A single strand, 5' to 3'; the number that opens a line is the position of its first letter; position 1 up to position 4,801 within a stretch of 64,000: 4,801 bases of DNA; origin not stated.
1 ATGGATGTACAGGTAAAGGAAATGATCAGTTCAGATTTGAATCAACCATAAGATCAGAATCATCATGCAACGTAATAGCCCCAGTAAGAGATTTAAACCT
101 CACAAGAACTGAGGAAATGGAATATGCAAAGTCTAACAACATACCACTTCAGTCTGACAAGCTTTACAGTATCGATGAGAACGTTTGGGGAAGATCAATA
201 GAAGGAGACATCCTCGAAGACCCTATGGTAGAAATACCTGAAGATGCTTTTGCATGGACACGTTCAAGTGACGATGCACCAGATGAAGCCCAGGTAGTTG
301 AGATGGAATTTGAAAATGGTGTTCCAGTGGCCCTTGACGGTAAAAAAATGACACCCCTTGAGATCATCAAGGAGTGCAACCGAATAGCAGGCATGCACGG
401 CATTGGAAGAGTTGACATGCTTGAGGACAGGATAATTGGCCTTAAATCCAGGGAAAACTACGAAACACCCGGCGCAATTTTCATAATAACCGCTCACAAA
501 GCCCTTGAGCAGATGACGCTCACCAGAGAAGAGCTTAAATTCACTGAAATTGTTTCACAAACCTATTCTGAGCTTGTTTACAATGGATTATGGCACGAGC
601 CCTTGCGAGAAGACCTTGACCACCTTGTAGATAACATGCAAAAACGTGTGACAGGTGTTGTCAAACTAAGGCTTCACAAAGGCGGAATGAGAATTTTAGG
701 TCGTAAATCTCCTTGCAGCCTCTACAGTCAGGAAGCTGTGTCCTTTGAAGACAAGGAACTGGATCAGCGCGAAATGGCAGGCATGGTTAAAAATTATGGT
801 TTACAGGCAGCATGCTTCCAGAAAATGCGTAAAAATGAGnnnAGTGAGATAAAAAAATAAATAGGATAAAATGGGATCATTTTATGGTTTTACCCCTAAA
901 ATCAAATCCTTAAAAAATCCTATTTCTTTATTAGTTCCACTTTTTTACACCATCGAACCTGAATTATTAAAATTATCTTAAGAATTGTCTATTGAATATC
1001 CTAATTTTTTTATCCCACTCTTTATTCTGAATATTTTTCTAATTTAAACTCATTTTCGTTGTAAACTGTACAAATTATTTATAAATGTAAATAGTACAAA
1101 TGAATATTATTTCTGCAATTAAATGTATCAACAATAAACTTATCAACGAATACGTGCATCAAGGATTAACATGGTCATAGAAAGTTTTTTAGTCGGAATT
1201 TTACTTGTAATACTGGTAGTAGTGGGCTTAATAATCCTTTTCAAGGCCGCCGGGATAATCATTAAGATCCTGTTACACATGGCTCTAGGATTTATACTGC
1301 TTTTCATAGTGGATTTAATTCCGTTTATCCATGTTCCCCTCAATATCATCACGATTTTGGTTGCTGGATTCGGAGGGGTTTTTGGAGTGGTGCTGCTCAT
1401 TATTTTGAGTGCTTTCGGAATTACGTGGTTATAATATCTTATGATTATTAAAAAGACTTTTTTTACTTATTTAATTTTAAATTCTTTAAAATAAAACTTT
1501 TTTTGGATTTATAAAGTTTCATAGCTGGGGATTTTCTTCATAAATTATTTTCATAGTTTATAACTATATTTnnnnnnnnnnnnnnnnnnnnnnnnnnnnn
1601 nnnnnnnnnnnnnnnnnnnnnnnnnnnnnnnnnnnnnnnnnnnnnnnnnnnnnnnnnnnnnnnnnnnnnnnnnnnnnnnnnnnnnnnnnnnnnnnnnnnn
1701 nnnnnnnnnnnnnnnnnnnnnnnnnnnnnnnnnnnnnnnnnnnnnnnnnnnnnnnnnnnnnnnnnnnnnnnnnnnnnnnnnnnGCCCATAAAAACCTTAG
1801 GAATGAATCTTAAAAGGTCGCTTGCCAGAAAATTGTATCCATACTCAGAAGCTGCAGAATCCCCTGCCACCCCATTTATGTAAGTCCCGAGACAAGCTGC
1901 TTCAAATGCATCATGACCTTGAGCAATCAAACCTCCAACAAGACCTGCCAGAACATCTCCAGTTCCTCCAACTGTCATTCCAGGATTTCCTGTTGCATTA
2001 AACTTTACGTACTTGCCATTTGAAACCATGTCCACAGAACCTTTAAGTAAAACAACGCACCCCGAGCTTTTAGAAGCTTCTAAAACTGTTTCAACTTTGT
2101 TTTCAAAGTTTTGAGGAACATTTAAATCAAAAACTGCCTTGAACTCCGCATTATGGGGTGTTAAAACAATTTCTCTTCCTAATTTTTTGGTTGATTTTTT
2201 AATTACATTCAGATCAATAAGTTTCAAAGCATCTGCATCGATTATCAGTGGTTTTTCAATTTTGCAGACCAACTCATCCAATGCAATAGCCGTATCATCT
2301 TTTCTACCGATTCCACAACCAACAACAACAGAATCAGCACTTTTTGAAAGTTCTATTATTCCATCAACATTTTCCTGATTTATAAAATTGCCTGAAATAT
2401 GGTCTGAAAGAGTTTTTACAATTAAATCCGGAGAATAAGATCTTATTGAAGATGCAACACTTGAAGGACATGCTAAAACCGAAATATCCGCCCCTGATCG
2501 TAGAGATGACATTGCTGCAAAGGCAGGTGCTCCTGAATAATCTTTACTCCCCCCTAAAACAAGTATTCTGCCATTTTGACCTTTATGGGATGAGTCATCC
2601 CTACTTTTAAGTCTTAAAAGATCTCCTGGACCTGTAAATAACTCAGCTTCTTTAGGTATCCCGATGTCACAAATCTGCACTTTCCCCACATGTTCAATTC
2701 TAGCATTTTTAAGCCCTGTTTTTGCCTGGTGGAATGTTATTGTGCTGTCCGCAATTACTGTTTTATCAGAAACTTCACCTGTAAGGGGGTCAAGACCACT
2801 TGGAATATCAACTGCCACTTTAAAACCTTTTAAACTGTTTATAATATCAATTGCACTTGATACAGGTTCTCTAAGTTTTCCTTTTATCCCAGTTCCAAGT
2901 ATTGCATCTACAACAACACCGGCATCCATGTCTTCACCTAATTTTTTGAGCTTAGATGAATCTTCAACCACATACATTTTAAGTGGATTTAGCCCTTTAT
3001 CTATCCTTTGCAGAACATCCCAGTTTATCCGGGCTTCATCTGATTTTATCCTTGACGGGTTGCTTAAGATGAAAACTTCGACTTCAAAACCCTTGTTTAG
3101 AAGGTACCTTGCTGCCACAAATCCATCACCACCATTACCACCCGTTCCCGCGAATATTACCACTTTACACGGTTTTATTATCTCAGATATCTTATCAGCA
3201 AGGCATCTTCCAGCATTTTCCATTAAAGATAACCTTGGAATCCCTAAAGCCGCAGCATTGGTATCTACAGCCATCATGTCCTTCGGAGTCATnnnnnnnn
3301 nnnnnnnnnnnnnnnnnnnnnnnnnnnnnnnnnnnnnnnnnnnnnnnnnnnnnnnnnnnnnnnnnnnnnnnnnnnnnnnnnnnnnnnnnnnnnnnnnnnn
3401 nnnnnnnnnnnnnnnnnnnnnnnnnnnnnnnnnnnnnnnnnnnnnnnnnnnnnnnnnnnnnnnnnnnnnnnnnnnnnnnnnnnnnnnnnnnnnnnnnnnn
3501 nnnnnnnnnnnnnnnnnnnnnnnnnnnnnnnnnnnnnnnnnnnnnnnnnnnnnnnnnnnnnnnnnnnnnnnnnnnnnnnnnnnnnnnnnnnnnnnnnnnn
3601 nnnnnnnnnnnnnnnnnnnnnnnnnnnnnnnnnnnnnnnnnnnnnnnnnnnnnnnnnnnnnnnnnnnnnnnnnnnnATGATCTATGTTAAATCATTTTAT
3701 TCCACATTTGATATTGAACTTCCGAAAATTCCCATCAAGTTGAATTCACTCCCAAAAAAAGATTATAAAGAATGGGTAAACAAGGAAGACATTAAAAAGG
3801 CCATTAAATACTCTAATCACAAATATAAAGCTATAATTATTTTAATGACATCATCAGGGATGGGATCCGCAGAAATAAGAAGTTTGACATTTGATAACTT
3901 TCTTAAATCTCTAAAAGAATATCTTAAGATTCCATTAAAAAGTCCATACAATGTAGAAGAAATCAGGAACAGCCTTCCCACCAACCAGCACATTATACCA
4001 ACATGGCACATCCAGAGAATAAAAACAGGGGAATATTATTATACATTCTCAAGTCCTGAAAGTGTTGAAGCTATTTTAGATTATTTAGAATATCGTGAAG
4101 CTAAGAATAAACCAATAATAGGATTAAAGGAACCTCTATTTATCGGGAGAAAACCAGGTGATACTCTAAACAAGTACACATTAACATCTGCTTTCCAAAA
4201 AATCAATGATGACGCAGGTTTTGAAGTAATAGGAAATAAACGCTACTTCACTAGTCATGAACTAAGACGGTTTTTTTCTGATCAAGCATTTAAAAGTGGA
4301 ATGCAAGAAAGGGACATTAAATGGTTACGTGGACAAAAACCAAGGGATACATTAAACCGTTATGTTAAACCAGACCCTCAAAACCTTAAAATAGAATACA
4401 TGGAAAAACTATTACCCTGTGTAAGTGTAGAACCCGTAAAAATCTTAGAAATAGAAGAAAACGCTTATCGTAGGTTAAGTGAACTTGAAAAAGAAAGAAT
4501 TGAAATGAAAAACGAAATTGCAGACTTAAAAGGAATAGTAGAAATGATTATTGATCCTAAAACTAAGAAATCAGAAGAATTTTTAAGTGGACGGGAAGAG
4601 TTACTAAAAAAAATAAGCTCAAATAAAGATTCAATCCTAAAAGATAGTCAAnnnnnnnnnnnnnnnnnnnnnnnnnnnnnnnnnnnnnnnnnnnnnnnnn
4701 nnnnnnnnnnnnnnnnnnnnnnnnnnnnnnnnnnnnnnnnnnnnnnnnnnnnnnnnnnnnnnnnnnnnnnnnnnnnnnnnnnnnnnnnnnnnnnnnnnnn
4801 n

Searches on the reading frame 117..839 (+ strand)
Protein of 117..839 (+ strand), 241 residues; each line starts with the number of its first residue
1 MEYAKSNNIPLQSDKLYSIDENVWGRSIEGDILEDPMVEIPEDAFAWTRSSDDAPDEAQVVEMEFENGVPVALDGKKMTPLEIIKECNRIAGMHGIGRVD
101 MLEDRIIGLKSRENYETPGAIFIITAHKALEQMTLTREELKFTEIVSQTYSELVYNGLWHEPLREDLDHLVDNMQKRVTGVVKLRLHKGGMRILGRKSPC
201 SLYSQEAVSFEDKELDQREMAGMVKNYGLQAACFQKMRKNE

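Call 4: search_protein_families(library=pfam, proteins=[window:117-839:+], max_evalue=0.01)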
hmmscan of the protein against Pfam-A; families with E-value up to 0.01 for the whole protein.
window:117-839:+ (241 aa): 1 family
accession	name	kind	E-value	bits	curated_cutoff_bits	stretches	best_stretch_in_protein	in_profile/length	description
PF20979.2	Arginosuc_syn_C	-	2.1e-94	315.6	27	1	17-232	1-217/219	Arginosuccinate synthase C-terminal domain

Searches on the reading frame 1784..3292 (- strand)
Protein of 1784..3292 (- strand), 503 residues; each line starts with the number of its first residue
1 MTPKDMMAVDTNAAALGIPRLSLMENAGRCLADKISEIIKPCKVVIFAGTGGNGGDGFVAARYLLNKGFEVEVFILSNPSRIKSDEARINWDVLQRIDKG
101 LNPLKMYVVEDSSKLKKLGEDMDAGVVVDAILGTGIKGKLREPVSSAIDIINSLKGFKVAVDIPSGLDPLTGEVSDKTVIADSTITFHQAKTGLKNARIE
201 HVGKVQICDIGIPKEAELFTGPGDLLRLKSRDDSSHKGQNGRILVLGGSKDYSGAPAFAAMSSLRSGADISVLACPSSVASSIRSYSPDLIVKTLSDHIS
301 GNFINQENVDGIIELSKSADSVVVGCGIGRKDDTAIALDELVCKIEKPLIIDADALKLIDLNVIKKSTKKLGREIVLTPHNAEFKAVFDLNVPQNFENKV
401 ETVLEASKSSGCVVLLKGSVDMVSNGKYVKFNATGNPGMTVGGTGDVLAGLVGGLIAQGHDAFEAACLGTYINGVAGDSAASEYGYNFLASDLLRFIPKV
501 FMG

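Call 4: search_protein_families(library=pfam, proteins=[window:1784-3292:-], max_evalue=0.01)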
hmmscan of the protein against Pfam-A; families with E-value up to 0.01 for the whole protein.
window:1784-3292:- (503 aa): 3 families
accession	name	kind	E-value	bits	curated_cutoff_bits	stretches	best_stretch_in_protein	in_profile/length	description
PF01256.23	Carb_kinase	-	1.6e-55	188.7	27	1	244-498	2-241/242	NAD(P)H-hydrate dehydratase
PF03853.21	YjeF_N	-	3.5e-43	147.9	24.9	1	22-193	3-169/169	YjeF-related protein N-terminus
PF02110.20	HK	-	2.9e-06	27.3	27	1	397-484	138-226/247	Hydroxyethylthiazole kinase family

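Call 37: find_encoding_contigs(protein=window:1784-3292:-, flank=10000, max_places=4)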
Protein window:1784-3292:- (503 aa): no gene with exactly this product is on record in the collection.

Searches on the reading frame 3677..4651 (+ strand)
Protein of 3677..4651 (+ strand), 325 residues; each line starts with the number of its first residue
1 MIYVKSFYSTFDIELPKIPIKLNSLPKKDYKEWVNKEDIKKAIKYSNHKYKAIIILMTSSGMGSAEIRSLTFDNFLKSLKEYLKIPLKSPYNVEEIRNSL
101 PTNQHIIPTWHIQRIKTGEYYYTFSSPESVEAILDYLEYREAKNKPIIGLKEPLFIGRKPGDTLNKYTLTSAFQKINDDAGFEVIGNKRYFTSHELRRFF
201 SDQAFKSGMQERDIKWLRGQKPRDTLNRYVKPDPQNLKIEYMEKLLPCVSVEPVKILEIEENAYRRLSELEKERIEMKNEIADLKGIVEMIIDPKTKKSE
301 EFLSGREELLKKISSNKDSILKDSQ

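Call 4: search_protein_families(library=pfam, proteins=[window:3677-4651:+], max_evalue=0.01)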
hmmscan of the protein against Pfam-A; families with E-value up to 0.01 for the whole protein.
window:3677-4651:+ (325 aa): 1 family
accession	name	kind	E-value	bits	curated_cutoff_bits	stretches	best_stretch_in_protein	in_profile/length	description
PF00589.27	Phage_integrase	-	1.6e-10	41.4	27.1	1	33-234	2-170/172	Phage integrase family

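Call 5: search_protein_families(library=padloc, proteins=[window:3677-4651:+], max_evalue=0.01)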
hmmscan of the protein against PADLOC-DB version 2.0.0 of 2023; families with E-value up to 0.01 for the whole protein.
window:3677-4651:+ (325 aa): 0 families

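Call 6: search_protein_families(library=ncbifam, proteins=[window:3677-4651:+], max_evalue=0.01)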
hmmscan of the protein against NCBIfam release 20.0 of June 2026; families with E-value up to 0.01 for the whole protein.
window:3677-4651:+ (325 aa): 2 families
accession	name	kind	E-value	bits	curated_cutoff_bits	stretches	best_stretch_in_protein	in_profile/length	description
NF040815.2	recomb_XerA_Arch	equivalog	4.6e-14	52.6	220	1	121-241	156-263/263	site-specific tyrosine recombinase/integron integrase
TIGR02224.1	recomb_XerC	equivalog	0.00051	19.5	335.15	0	126-243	177-288/295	tyrosine recombinase XerC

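Call 71: find_homologous_proteins(query=window:3677-4651:+, max_evalue=0.00001)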
Query window:3677-4651:+ (325 aa): 35 proteins with E <= 0.00001 among 2136 candidates.
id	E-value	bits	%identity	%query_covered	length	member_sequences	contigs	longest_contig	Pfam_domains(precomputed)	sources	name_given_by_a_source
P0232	8.8e-210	714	100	100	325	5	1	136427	PF00589.28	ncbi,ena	-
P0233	3.0e-181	620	87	96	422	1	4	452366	PF00589.28,PF02899.24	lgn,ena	-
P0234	7.8e-147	507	79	86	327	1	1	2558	PF00589.28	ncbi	ncbi:MAG: tyrosine-type recombinase/integrase, partial [Methanobacteriaceae archaeon]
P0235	8.6e-142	490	66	100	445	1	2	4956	PF00589.28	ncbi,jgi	-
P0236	1.1e-141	490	76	86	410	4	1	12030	PF00589.28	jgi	-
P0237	3.6e-139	482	70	94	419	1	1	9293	PF00589.28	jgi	jgi:integrase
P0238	3.1e-138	479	76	86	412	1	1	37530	PF00589.28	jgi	-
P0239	1.0e-136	474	72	89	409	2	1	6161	PF00589.28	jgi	jgi:integrase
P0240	1.6e-132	460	73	86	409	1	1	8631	PF00589.28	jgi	jgi:integrase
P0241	4.2e-132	459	63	99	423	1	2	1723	PF00589.28,PF02899.24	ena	-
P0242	7.8e-131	454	71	86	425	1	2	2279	PF00589.28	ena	-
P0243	1.2e-129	450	72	82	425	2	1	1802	PF00589.28,PF02899.24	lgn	-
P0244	2.3e-121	423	61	95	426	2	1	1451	PF00589.28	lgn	-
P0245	5.3e-116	406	62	88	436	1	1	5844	PF00589.28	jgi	jgi:integrase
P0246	9.5e-96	339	70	66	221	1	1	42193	PF00589.28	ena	-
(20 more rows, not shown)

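Call 74: find_encoding_contigs(protein=P0233, flank=10000, max_places=2)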
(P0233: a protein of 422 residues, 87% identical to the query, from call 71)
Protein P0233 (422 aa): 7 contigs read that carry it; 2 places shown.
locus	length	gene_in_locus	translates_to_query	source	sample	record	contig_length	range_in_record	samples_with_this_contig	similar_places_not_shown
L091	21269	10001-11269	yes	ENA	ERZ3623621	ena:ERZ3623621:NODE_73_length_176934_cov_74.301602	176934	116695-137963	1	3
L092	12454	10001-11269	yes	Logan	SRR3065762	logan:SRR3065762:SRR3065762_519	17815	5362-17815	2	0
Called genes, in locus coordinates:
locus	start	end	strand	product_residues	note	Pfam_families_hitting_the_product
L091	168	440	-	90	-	-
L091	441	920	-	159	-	PF04039:MnhB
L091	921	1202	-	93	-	-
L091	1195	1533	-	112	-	PF27305:MJ1308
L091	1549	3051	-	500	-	PF00361:Proton_antipo_M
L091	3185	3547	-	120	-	PF00420:Oxidored_q2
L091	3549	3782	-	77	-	PF13244:MbhD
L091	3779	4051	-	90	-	PF03334:PhaG_MnhG_YufB (faint), PF09882:EhaC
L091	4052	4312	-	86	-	PF04066:MrpF_PhaF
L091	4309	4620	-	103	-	PF01899:MNHE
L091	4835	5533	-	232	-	PF04307:YdjM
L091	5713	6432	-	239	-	PF24827:AstE_AspA_cat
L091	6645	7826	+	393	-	PF00764:Arginosuc_synth, PF20979:Arginosuc_syn_C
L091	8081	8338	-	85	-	-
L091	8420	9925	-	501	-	PF03853:YjeF_N, PF01256:Carb_kinase, PF02110:HK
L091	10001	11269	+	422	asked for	PF02899:Phage_int_SAM_1 (faint), PF00589:Phage_integrase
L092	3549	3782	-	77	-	PF13244:MbhD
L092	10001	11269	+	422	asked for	PF02899:Phage_int_SAM_1 (faint), PF00589:Phage_integrase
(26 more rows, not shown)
